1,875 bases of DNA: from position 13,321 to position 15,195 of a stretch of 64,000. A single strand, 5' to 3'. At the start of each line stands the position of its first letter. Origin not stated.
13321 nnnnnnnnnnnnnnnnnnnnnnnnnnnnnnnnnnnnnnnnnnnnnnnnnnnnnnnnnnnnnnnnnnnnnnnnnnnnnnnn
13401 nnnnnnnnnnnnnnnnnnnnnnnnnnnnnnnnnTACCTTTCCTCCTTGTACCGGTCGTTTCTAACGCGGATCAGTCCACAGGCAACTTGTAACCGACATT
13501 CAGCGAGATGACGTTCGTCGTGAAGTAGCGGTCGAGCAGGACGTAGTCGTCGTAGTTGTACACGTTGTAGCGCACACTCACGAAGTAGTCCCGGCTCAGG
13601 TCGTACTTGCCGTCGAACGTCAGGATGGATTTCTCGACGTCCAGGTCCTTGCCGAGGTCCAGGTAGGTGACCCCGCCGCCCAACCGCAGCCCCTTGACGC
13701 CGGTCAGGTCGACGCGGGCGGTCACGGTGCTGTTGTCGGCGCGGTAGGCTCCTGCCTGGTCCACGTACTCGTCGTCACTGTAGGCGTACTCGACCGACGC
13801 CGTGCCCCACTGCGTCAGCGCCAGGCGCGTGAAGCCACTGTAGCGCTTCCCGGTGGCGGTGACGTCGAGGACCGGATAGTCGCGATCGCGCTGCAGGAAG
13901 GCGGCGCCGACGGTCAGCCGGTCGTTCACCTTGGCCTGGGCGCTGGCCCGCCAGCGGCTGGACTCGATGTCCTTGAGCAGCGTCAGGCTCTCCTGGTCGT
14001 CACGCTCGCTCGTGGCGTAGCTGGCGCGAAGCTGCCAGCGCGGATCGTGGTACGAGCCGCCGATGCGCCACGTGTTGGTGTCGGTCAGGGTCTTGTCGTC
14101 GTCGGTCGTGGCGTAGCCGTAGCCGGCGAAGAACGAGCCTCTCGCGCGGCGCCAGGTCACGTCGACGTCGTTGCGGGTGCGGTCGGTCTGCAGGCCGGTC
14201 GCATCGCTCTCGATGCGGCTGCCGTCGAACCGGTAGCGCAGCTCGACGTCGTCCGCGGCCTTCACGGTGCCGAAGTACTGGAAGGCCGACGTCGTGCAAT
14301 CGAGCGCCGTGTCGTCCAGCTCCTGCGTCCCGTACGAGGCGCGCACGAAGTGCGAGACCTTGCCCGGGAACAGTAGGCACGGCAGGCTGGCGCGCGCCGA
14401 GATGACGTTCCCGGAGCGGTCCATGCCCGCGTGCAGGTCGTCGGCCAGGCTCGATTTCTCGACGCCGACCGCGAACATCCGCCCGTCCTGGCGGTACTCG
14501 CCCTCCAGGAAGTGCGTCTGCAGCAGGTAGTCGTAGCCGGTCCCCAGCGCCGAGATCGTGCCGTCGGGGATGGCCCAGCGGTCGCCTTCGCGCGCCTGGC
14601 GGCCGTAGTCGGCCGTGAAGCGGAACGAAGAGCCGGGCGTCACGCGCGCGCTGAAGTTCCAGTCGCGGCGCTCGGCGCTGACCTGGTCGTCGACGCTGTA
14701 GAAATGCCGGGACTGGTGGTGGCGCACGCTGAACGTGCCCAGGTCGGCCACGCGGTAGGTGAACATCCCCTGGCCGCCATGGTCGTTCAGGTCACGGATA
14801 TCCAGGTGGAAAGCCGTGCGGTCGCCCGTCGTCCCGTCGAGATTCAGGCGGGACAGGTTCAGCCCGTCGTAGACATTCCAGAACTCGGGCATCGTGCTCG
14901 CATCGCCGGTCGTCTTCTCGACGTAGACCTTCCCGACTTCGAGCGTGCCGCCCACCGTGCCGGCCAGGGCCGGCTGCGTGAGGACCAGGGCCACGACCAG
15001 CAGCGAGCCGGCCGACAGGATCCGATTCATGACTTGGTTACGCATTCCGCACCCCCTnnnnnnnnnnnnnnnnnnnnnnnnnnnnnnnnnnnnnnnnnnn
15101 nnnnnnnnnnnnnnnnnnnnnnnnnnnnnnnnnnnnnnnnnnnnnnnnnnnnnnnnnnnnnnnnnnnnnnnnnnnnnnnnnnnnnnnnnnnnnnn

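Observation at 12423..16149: MtrA/MtrB-like porin-cytochrome module with a short barrel and a hexahaem lipoprotein partner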

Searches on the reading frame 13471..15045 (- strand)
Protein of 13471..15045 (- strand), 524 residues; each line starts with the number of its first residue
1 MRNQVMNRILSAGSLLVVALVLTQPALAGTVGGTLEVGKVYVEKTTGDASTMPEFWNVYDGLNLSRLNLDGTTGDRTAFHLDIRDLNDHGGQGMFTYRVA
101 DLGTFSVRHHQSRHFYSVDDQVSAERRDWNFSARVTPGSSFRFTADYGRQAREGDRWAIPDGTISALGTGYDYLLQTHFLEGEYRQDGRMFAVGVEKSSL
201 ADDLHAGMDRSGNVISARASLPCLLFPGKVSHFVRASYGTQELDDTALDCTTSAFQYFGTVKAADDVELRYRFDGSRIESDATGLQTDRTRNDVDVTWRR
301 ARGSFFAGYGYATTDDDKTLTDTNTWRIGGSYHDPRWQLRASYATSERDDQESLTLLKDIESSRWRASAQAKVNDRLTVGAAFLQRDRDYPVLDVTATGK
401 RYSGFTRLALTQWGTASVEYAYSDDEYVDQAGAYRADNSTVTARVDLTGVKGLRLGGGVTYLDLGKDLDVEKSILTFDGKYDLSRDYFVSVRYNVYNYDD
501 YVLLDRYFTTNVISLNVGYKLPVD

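Call 3: search_protein_families(library=pfam, proteins=[window:13471-15045:-], max_evalue=1)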
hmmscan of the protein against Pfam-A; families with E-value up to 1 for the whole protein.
window:13471-15045:- (524 aa): 1 family
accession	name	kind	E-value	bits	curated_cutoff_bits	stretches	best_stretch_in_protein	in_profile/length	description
PF20038.5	HTH_59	-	0.023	15.1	27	1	154-193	14-52/66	Helix-turn-helix domain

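Call 4: search_protein_families(library=ncbifam, proteins=[window:13471-15045:-], max_evalue=1)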
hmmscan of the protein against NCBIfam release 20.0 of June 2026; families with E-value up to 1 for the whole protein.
window:13471-15045:- (524 aa): 0 families

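Call 6: find_homologous_proteins(query=window:13471-15045:-)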
Query window:13471-15045:- (524 aa): 83 proteins with E <= 0.001 among 8000 candidates.
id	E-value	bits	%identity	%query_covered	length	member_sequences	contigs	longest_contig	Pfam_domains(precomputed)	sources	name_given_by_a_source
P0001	0.0e+0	1154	98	100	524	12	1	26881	-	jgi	jgi:hypothetical protein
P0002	0.0e+0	1048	87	100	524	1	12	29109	-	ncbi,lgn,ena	-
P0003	0.0e+0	1026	84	100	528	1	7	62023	-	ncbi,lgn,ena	-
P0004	2.4e-252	856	73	100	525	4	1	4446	-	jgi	-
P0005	7.4e-249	845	73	97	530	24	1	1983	-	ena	-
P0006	8.9e-249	845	74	96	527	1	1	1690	PF13609.13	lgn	-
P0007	6.3e-246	835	72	95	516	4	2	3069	-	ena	-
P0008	1.3e-245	834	72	98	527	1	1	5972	-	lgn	-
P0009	5.1e-245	832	70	100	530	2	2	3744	-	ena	-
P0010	3.5e-244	829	71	100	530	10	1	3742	-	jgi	jgi:hypothetical protein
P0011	1.4e-242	824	71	98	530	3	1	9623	-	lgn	-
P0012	9.6e-242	821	70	100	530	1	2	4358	-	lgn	-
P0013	5.6e-241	819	71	100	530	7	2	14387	-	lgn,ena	-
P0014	6.9e-240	815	71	96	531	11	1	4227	-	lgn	-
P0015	2.1e-239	814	70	100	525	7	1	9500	-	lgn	-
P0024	5.5e-156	538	49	95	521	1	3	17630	-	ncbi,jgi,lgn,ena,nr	ncbi:MAG TPA: hypothetical protein PLQ13_04155 [Candidatus Krumholzibacteria bacterium]|nr:hypotheti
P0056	9.5e-115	402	42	96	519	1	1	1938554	-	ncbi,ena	-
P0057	3.7e-114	400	40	99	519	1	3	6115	PF11854.15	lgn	-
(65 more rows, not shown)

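Call 10: find_encoding_contigs(protein=P0056, flank=8000, max_places=2)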
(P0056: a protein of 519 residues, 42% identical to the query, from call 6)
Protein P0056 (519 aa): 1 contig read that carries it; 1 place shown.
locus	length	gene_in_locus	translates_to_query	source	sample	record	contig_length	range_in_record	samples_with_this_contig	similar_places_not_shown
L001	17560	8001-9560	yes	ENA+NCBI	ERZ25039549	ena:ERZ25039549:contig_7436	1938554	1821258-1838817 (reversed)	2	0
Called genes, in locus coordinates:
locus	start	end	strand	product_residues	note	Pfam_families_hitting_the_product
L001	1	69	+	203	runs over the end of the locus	PF00440:TetR_N (weak)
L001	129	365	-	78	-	-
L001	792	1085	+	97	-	-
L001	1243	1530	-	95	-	PF02597:ThiS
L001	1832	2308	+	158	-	PF00903:Glyoxalase, PF18029:Glyoxalase_6 (weak)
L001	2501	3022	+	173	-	PF13668:Ferritin_2 (faint), PF02915:Rubrerythrin, PF22277:EncFtn-like (weak), PF02915:Rubrerythrin (weak)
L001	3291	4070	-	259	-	PF01738:DLH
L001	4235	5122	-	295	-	-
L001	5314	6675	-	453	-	PF08100:Dimerisation, PF00891:Methyltransf_2, PF08241:Methyltransf_11 (weak), PF08242:Methyltransf_12, PF13649:Methyltransf_25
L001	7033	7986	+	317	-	PF14522:Cytochrome_C7 (faint), PF14537:Cytochrom_c3_2 (faint), PF22678:Cytochrom_c_NrfB-like (weak), PF09699:Paired_CXXCH_1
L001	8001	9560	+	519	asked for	-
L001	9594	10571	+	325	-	PF22113:Mtrc-MtrF_II-IV_dom (weak), PF14522:Cytochrome_C7 (faint), PF14537:Cytochrom_c3_2 (faint), PF22113:Mtrc-MtrF_II-IV_dom (weak)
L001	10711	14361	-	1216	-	PF18911:PKD_4 (weak), PF02494:HYR, PF13860:FlgD_ig (weak)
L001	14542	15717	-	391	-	-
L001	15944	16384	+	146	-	PF04343:DUF488, PF22751:DUF488-N3a, PF22752:DUF488-N3i (weak)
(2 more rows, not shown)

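Call 11: find_encoding_contigs(protein=P0024, flank=8000, max_places=2)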
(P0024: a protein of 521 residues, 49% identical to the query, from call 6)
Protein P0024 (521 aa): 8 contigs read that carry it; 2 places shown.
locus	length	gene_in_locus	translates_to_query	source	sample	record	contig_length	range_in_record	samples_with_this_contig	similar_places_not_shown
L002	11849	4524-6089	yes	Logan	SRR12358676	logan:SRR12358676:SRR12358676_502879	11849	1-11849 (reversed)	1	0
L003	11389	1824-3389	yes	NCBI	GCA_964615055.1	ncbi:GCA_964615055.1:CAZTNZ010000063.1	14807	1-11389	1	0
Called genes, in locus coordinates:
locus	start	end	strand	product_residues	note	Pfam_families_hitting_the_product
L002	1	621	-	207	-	?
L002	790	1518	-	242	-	-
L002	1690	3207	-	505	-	PF03264:Cytochrom_NNT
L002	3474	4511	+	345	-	PF14522:Cytochrome_C7 (faint), PF14537:Cytochrom_c3_2 (faint), PF22678:Cytochrom_c_NrfB-like (faint), PF09699:Paired_CXXCH_1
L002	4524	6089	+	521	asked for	-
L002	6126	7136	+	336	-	PF22113:Mtrc-MtrF_II-IV_dom (faint), PF09699:Paired_CXXCH_1 (faint), PF14522:Cytochrome_C7 (faint), PF14537:Cytochrom_c3_2 (faint)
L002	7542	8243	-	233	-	PF01590:GAF, PF13185:GAF_2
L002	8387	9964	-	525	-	PF00115:COX1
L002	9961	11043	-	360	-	PF00116:COX2 (weak), PF00034:Cytochrom_C (weak), PF13442:Cytochrome_CBB3 (faint)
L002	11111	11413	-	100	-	-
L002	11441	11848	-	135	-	?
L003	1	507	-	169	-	?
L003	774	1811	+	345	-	PF14522:Cytochrome_C7 (faint), PF14537:Cytochrom_c3_2 (faint), PF22678:Cytochrom_c_NrfB-like (faint), PF09699:Paired_CXXCH_1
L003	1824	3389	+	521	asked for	-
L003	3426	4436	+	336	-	PF22113:Mtrc-MtrF_II-IV_dom (faint), PF09699:Paired_CXXCH_1 (faint), PF14522:Cytochrome_C7 (faint), PF14537:Cytochrom_c3_2 (faint)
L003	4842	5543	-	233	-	PF01590:GAF, PF13185:GAF_2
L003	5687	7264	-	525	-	PF00115:COX1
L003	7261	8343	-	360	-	PF00116:COX2 (weak), PF00034:Cytochrom_C (weak), PF13442:Cytochrome_CBB3 (faint)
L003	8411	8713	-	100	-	-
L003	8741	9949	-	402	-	-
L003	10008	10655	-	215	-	PF00034:Cytochrom_C (weak), PF13442:Cytochrome_CBB3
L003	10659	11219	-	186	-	PF11821:ActD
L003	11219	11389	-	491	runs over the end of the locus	PF03916:NrfD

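Call 13: find_related_loci(query=A1, collection=genome_contigs, flank=6000)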
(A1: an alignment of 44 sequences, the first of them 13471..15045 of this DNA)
Query A1 (524 aa) in genome_contigs; peptide patterns used: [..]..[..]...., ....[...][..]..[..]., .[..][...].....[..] (x = any residue, [..] = any of these).
128 stretches matched a pattern; 53 encode a relative of the query (tblastn E <= 1e-3); 51 distinct loci.
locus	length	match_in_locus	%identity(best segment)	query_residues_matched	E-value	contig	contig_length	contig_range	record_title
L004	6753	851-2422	87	1-524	0e+0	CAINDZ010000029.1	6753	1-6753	uncultured bacterium isolate LaPlata-b_bin-2430 genome assembly, contig: bin-2430:029/790, whole genome shotgun sequence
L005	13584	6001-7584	84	1-524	0e+0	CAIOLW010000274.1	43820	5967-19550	uncultured bacterium isolate LJ_bin-5039 genome assembly, contig: bin-5039:274/391, whole genome shotgun sequence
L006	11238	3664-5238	73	1-524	0e+0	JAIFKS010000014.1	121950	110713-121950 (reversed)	MAG: bacterium isolate bin_118 scaffold_30, whole genome shotgun sequence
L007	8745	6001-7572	71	2-524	0e+0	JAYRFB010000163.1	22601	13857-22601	MAG: Candidatus Krumholzibacteriia bacterium isolate SH_SHASGE3bin.21 k141_888716, whole genome shotgun sequence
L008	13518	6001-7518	72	20-524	0e+0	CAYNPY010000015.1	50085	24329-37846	MAG TPA_asm: uncultured Fibrobacteraceae bacterium isolate SRP239054_co1_159 genome assembly, contig: NODE_378_length_50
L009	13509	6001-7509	71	23-524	0e+0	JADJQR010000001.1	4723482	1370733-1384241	MAG: bacterium isolate Fred_18-Q3-R57-64_MAXAC.288 tig00000189-10-47221210, whole genome shotgun sequence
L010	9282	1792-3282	49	29-524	1e-157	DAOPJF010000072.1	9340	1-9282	MAG TPA_asm: Candidatus Krumholzibacteriia bacterium isolate AMR_MDS_3284 NODE_7763_length_9340_cov_4.922348, whole geno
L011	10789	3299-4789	49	29-524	1e-156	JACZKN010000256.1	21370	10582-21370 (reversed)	MAG: Candidatus Krumholzibacteriia bacterium isolate MAG46 bacteria_3_contig_637742, whole genome shotgun sequence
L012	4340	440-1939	50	26-524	9e-161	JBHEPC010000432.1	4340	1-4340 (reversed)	MAG: Candidatus Krumholzibacteriia bacterium isolate S6_bin.62.orig S6_k141_2129734, whole genome shotgun sequence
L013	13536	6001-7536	46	14-524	1e-156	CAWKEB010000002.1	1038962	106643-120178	MAG: Candidatus Krumholzibacteria bacterium isolate MFD04716.bin.2.70 genome assembly, contig: contig_25798, whole genom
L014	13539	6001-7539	47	13-524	2e-150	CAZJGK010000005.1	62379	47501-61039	MAG TPA_asm: uncultured Fibrobacteraceae bacterium isolate binchicken_co150_663 genome assembly, contig: NODE_891_length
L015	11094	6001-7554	45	9-524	1e-149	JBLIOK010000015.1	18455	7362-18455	MAG: Candidatus Krumholzibacteriia bacterium isolate 3300053785_160 Ga0535658_0007089, whole genome shotgun sequence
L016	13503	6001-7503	46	25-524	1e-147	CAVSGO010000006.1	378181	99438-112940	MAG: uncultured bacterium isolate MFD05684.bin.1.263 genome assembly, contig: contig_42977, whole genome shotgun sequenc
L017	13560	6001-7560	46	6-524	8e-144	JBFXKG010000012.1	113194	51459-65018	MAG: Candidatus Krumholzibacteriia bacterium isolate CA_2019_TPIn_7 NODE_613_length_113194_cov_7.093714_TPIn, whole geno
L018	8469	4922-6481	46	6-524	8e-143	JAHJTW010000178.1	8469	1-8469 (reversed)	MAG: bacterium isolate OS_PC_MetaG.mb.70 OS_PC_MetaG.mb.70_k141_445157, whole genome shotgun sequence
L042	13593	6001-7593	33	8-524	2e-80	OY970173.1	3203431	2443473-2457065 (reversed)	MAG: Candidatus Latescibacteria bacterium isolate MFD02242.bin.1.32 genome assembly, chromosome: 1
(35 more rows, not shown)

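Call 20: predict_structure(alignment_id=A1)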
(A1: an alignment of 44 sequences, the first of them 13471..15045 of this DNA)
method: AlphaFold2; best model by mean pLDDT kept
length: 524 residues; sequences in the alignment: 44
mean_pLDDT: 86.5   pTM: 0.75
mean pLDDT of the five models: 86.5, 85.8, 83.9, 82.6, 79.5
residues with pLDDT >= 90: 293; 70-90: 172; 50-70: 43; < 50: 16
segments of 3 or more residues with pLDDT < 50: 1-6, 159-166
pLDDT, mean of each block of 10 residues (from residue 1): 46 67 60 90 81 82 90 87 87 94 94 80 89 93 97 73 52 94 93 97 86 96 84 95 83 96 92 95 88 96 95 87 93 95 89 60 92 94 91 81 95 92 87 85 93 93 86 93 92 90 74 92 67
secondary structure, 60 per line:
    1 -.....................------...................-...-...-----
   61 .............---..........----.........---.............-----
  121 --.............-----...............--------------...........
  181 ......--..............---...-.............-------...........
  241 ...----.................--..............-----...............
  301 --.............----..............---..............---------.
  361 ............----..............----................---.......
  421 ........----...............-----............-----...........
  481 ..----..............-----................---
elements in order: H2-22 E29-47 E61-73 E77-86 E91-99 E103-115 E123-135 E141-155 E170-186 E189-202 E210-222 E230-243 E248-264 E267-280 E286-300 E303-315 E320-333 E337-350 E360-372 E377-390 E395-410 E414-428 E433-447 E453-464 E470-482 E487-500 E506-521

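Call 23: fold_search(model_id=the predicted structure, library=pdb)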
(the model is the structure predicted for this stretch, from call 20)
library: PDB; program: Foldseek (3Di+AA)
matches with E <= 10: 854; with E <= 0.001: 318
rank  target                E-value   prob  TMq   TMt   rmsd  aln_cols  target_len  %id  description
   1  6r2q_B                1.9e-16  1.00  0.78  0.64   5.8       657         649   13  Structure of the Mtr complex (released 2020-04-22)
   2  3m8b                  5.1e-09  1.00  0.47  0.45   8.3       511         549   12  Crystal structure of spin-labeled BtuB V10R1 in the apo state (released 2010-09-15)
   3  3rgn                  8.9e-09  1.00  0.48  0.46   8.0       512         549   11  Crystal structure of spin-labeled BtuB W371R1 (released 2011-10-26)
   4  9nn6_A                2.0e-08  1.00  0.46  0.39  14.2       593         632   11  E. coli Cir in Complex with the RBD of Microcin V (released 2025-09-24)
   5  1nqf                  3.5e-08  1.00  0.49  0.48   8.3       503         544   12  OUTER MEMBRANE COBALAMIN TRANSPORTER (BTUB) FROM E. COLI, METHIONINE SUBSTIUTION CONSTRUCT FOR SE-MET SAD PHASING (released 2003-04-29)
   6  2guf                  4.0e-08  1.00  0.46  0.44   8.8       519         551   12  In meso crystal structure of the cobalamin transporter, BtuB (released 2006-12-05)
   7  1nqe                  4.9e-08  1.00  0.48  0.46   8.3       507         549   12  OUTER MEMBRANE COBALAMIN TRANSPORTER (BTUB) FROM E. COLI (released 2003-04-29)
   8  2hdi_A                4.9e-08  1.00  0.48  0.43  15.6       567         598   12  Crystal structure of the Colicin I receptor Cir from E.coli in complex with receptor binding domain of Colicin Ia. (released 2007-05-08)
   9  1nqg                  7.1e-08  1.00  0.49  0.46  12.6       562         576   10  OUTER MEMBRANE COBALAMIN TRANSPORTER (BTUB) FROM E. COLI, WITH BOUND CALCIUM (released 2003-04-29)
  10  1ujw_A                8.5e-08  1.00  0.48  0.44  12.0       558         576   11  Structure of the complex between BtuB and Colicin E3 Receptor binding domain (released 2003-11-25)
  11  1nqh                  1.0e-07  1.00  0.49  0.45  13.5       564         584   10  OUTER MEMBRANE COBALAMIN TRANSPORTER (BTUB) FROM E. COLI, WITH BOUND CALCIUM AND CYANOCOBALAMIN (VITAMIN B12) SUBSTRATE (released 2003-04-29)
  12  2o5p_B                1.1e-07  1.00  0.43  0.32  17.1       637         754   11  Crystal structure of the full length ferric pyoverdine outer membrane receptor FpvA of Pseudomonas aeruginosa in its a (released 2007-10-30)
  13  3rgm                  1.2e-07  1.00  0.47  0.45   8.1       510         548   12  Crystal structure of spin-labeled BtuB T156R1 (released 2011-10-26)
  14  6bpn                  1.2e-07  1.00  0.44  0.37  15.6       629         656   12  The crystal structure of the Ferric-Catecholate import receptor Fiu from E. coli K12: Open form (C2221) (released 2018-11-28)
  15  5nec_A                1.4e-07  1.00  0.42  0.36  15.1       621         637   13  Crystal structure of the siderophore receptor PiuD from Pseudomonas aeruginosa (released 2018-02-07)
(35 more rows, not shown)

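Call 39: search_solved_structures(query=A1, max_evalue=10, show_alignments=1)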
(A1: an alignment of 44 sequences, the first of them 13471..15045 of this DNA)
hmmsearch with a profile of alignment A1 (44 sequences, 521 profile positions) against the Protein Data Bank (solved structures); distinct sequences matched with E-value up to 10: 0.

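Call 40: search_protein_families(library=pfam, alignment_id=A1, max_evalue=1)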
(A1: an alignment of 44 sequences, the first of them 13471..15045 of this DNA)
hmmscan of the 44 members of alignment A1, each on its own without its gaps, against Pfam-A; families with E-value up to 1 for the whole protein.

A. member 1, window:13471-15045:- (524 aa): 1 family
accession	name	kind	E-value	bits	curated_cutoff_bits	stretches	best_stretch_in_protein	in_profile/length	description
PF20038.5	HTH_59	-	0.023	15.1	27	1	154-193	14-52/66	Helix-turn-helix domain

B. families by the number of members that match (of 44 scanned): 13 families
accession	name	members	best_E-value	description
PF11854.14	MtrB_PioB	8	1.5e-06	Putative outer membrane beta-barrel porin, MtrB/PioB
PF20038.5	HTH_59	4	0.023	Helix-turn-helix domain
PF02432.21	Fimbrial_K88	2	0.02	Fimbrial, major and minor subunit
PF25132.1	TYW2_N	2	0.11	TYW2 N-terminal domain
PF16074.10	PilW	1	0.01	Type IV Pilus-assembly protein W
PF03349.22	Toluene_X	1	0.03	Outer membrane protein transport protein (OMPP1/FadL/TodX)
PF25535.1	DUF7919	1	0.11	Domain of unknown function (DUF7919)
PF13505.12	OMP_b-brl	1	0.13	Outer membrane protein beta-barrel domain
PF22000.2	DUF6929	1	0.2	Family of unknown function (DUF6929)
PF22260.1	Permu_RdRp_thumb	1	0.21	Permutotetravirus RNA-dependent RNA polymerase thumb domain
PF07992.20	Pyr_redox_2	1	0.21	Pyridine nucleotide-disulphide oxidoreductase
PF11609.13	DUF3248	1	0.25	Protein of unknown function (DUF3248)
PF17964.7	Big_10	1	0.35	Bacterial Ig domain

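Call 47: search_protein_representatives(alignment_id=A1)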
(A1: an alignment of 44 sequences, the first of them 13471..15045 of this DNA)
Query: 44 sequences, 521 profile positions. Proteins with E-value up to 0.001 (for the whole library): 183; up to 1e-10: 154; up to 1e-30: 87. The best 150 are listed.
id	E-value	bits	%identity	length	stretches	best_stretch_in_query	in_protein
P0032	7.7e-225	764.0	-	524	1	8-521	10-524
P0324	1.5e-211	720.2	-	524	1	1-520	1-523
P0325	6.7e-207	704.8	-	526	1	6-520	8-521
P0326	3.6e-206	702.4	-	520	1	2-520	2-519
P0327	3.5e-199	679.4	-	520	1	5-520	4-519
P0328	1.7e-190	650.7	-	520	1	1-521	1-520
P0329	1.3e-183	628.0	-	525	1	1-520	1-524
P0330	1.9e-158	545.0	-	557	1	9-520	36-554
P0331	1.6e-156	538.6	-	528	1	8-520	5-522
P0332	1.5e-155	535.5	-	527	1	8-521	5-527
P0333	1.1e-144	499.6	-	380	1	18-397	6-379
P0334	1.2e-140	486.2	-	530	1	12-519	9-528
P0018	1.0e-138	479.9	-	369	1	3-365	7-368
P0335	6.2e-137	474.0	-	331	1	189-520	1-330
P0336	2.7e-80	287.1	-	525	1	8-514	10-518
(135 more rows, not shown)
